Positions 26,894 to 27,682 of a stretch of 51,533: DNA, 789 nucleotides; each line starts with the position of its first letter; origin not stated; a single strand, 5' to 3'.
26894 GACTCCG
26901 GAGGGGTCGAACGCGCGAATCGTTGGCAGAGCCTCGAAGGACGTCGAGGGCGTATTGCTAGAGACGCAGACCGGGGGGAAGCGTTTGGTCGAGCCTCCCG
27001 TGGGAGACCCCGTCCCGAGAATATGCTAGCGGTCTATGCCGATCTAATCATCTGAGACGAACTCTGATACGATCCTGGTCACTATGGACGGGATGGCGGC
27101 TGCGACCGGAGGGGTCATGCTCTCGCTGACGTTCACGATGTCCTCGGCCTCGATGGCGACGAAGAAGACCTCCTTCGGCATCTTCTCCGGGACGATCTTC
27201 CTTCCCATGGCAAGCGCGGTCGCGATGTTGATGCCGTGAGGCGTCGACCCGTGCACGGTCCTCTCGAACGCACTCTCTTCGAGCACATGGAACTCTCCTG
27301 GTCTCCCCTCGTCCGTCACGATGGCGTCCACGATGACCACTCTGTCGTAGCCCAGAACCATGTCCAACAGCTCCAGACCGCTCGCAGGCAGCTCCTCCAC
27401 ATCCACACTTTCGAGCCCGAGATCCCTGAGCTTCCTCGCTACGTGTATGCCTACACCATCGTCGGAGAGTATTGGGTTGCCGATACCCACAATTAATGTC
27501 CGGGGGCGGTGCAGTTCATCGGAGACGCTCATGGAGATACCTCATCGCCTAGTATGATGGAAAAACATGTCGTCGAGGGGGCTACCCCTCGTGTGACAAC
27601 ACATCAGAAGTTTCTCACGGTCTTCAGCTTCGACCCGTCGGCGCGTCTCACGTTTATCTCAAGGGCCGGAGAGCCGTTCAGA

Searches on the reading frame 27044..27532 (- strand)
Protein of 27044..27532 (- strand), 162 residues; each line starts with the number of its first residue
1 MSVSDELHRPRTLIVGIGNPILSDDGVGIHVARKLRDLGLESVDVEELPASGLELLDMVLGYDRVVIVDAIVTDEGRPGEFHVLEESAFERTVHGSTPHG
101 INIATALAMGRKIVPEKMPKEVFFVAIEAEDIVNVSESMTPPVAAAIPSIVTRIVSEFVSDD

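Call 9: search_protein_families(library=pfam, proteins=[window:27044-27532:-], max_evalue=0.00001)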
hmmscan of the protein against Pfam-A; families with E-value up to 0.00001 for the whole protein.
window:27044-27532:- (162 aa): 1 family
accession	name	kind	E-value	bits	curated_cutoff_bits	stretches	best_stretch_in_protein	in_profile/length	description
PF01750.23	HycI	-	5e-11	43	23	1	30-157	2-130/130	Hydrogenase maturation protease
